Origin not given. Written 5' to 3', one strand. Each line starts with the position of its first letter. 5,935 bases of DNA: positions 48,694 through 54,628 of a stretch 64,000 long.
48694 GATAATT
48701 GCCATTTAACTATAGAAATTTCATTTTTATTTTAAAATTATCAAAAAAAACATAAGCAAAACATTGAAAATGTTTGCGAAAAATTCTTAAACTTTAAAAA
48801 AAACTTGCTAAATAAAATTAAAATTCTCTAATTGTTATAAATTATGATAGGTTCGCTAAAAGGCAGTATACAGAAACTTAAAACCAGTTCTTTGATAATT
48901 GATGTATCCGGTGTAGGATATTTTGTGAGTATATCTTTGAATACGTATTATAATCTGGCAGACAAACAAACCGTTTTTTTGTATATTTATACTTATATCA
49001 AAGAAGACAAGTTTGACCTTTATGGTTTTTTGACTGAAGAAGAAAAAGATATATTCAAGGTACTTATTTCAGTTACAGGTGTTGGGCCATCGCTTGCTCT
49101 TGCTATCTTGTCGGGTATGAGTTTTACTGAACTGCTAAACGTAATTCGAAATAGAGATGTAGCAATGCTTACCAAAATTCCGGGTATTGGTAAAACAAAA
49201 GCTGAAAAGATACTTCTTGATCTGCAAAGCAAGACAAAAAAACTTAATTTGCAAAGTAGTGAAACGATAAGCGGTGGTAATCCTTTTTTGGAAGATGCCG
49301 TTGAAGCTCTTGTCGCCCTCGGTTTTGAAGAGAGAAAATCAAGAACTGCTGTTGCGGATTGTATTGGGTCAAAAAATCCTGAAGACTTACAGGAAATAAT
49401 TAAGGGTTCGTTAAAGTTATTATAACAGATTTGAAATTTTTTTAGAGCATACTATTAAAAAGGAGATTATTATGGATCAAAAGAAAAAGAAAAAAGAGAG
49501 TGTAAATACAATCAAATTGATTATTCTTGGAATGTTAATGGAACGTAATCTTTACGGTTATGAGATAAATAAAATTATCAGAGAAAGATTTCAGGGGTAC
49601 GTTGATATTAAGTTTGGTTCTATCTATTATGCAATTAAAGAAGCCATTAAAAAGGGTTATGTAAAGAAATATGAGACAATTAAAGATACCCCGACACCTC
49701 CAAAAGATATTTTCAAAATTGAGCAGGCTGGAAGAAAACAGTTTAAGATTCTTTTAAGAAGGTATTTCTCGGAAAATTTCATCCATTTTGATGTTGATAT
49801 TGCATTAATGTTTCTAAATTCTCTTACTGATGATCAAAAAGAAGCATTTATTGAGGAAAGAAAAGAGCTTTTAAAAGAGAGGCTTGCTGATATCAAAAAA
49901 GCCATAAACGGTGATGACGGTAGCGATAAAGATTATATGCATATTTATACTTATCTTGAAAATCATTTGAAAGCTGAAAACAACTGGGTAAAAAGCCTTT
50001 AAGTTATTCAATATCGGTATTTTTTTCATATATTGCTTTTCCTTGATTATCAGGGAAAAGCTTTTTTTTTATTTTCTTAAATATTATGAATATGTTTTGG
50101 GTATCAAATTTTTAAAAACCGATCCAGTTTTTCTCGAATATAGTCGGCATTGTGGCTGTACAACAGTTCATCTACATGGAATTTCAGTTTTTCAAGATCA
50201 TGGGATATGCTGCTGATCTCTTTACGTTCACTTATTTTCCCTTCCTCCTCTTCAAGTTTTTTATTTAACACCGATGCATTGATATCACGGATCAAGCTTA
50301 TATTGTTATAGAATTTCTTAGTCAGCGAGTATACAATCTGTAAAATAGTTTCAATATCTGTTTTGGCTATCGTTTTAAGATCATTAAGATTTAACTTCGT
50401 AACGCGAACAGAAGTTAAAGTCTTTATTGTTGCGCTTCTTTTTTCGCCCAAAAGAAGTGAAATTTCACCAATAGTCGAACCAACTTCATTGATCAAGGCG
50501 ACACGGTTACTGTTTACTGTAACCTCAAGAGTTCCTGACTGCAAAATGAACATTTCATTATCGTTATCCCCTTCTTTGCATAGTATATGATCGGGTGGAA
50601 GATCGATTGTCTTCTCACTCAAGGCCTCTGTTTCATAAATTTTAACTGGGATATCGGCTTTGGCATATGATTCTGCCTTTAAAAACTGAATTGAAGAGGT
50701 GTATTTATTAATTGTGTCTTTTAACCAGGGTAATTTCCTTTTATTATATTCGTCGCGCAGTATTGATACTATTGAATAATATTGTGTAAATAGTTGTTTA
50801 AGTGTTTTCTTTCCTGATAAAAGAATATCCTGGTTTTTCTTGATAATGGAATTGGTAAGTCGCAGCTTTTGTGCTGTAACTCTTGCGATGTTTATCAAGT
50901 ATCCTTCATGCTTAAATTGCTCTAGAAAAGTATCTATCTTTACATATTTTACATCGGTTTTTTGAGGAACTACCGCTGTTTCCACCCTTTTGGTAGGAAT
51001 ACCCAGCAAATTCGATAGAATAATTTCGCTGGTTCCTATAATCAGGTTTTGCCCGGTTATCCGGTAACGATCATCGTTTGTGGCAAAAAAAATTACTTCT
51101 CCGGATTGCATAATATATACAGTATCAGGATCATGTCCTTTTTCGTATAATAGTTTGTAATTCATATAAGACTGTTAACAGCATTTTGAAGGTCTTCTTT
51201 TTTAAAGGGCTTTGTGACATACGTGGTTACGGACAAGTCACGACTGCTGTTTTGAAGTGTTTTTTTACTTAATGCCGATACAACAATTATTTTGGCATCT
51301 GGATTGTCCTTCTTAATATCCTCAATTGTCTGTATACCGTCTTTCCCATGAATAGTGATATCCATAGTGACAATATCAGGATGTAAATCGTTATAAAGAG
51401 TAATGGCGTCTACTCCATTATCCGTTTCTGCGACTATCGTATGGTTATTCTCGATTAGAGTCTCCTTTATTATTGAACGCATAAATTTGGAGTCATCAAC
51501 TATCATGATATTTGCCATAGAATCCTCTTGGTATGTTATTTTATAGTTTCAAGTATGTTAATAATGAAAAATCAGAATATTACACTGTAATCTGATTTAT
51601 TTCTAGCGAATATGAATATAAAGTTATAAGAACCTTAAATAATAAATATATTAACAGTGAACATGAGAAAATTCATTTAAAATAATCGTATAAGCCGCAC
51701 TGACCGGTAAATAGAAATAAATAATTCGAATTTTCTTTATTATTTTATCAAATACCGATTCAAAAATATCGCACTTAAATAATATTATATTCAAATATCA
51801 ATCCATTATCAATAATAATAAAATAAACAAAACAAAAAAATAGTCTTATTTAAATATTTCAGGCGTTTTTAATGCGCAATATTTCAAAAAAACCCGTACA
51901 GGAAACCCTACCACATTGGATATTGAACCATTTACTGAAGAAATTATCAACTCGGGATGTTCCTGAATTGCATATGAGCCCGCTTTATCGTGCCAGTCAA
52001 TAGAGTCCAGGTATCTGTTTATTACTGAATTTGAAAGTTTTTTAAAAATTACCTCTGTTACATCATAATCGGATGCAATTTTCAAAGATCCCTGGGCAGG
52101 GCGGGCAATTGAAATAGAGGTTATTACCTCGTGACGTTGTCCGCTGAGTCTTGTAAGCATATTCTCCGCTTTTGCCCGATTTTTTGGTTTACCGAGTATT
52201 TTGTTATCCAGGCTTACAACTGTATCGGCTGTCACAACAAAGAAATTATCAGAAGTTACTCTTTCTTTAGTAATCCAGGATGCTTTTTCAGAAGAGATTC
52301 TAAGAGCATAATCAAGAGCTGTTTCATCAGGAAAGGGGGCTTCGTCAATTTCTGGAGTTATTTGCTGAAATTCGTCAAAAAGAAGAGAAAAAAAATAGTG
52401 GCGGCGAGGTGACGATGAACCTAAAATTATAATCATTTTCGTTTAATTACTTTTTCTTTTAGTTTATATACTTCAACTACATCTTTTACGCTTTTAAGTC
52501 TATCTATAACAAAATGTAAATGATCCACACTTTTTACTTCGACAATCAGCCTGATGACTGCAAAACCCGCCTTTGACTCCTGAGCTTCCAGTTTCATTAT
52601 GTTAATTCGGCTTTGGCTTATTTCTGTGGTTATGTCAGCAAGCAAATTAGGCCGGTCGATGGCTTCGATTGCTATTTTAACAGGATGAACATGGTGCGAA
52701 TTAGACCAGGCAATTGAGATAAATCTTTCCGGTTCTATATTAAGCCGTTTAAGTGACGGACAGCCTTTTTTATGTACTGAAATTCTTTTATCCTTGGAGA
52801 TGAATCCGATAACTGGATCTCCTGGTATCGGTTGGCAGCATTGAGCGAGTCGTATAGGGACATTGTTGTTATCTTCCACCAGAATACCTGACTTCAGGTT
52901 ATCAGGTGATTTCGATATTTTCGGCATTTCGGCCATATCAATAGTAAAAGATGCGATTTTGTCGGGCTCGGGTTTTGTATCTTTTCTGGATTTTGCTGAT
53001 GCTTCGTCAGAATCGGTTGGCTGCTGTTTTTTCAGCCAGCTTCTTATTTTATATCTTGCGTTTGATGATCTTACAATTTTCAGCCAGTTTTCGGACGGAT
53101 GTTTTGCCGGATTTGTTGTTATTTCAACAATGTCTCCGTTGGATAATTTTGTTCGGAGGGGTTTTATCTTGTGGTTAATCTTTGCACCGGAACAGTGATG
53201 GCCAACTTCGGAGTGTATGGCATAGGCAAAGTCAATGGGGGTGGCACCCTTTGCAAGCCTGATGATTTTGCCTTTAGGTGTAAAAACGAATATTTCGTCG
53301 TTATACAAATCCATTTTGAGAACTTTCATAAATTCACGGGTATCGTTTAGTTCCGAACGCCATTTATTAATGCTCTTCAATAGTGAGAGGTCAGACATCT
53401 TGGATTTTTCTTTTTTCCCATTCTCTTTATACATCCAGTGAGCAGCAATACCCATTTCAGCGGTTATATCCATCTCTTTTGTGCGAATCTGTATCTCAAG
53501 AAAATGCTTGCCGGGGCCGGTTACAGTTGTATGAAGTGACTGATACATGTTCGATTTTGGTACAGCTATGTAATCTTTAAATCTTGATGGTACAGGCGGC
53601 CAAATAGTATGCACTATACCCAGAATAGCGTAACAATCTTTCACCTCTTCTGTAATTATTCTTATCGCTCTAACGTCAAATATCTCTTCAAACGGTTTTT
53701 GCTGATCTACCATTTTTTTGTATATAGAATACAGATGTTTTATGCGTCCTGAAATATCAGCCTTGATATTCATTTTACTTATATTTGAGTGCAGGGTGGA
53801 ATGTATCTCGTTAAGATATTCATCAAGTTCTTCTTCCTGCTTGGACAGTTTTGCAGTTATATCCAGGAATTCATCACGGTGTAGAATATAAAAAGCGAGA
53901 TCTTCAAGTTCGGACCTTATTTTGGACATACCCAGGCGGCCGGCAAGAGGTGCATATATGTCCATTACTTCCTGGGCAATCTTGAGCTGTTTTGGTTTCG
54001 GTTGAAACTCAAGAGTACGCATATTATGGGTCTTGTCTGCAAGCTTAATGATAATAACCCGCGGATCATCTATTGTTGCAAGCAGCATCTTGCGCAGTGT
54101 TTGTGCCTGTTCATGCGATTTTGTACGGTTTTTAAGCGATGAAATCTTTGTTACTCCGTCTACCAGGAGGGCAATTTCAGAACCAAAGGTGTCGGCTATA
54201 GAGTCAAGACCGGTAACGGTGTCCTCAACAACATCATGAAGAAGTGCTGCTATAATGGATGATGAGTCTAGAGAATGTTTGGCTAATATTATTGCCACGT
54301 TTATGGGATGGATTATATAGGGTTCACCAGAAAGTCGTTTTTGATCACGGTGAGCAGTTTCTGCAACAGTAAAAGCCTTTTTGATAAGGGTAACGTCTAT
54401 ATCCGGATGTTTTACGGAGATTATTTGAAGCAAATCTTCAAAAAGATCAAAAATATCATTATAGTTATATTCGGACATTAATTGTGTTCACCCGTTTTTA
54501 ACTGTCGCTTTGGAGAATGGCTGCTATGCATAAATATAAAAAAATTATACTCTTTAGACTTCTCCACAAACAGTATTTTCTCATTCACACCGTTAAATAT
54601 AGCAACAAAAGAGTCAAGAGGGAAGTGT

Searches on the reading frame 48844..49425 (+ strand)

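Call 38: search_protein_families(library=pfam, proteins=[window:48844-49425:+], max_evalue=0.001)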
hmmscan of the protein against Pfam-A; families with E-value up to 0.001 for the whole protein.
window:48844-49425:+ (193 aa): 4 families
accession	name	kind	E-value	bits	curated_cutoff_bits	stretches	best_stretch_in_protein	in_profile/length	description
PF01330.27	RuvA_N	-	8.2e-20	71.1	23.6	1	1-61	1-61/61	RuvA N terminal domain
PF14520.12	HHH_5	-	4.7e-15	56.3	27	1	71-128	1-56/57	Helix-hairpin-helix domain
PF07499.19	RuvA_C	-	1.2e-08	35.7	24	1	149-193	3-46/47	RuvA, C-terminal domain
PF00633.29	HHH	-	1.2e-07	31.7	24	1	101-124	5-28/30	Helix-hairpin-helix motif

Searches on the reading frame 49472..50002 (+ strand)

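Call 38: search_protein_families(library=pfam, proteins=[window:49472-50002:+], max_evalue=0.001)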
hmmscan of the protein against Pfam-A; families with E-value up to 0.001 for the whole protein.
window:49472-50002:+ (176 aa): 1 family
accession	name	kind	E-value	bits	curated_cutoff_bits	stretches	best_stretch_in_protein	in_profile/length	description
PF03551.20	PadR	-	1.9e-12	47.4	27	1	18-92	1-74/75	Transcriptional regulator PadR-like family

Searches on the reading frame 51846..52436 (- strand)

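Call 38: search_protein_families(library=pfam, proteins=[window:51846-52436:-], max_evalue=0.001)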
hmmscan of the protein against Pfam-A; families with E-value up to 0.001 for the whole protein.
window:51846-52436:- (196 aa): 1 family
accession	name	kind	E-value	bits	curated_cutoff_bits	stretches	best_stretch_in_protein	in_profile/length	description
PF02545.19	Maf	-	7.3e-46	156.6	27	1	3-185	2-182/187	Maf-like protein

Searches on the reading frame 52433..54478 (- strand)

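Call 38: search_protein_families(library=pfam, proteins=[window:52433-54478:-], max_evalue=0.001)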
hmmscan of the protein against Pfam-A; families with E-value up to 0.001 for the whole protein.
window:52433-54478:- (681 aa): 7 families
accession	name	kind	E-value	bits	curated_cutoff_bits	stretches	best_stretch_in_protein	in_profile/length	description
PF13328.12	HD_4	-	9.6e-49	165.5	27.2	1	35-184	1-155/156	HD domain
PF04607.23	RelA_SpoT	-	3.5e-44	150.1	27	1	244-354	1-112/113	Region found in RelA / SpoT proteins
PF02824.27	TGS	-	5.2e-22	78.1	22.2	1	396-455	1-60/60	TGS domain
PF13291.12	ACT_4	-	7.1e-20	71.9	27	1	597-671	4-79/80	ACT domain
PF01966.28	HD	-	7.3e-10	39.6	22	1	54-153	1-116/116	HD domain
PF01842.31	ACT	-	2.4e-05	24.4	27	1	603-664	4-64/66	ACT domain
PF19296.4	RelA_AH_RIS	-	0.00094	19.8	23.8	0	496-585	97-184/185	RelA/SpoT, AH and RIS domains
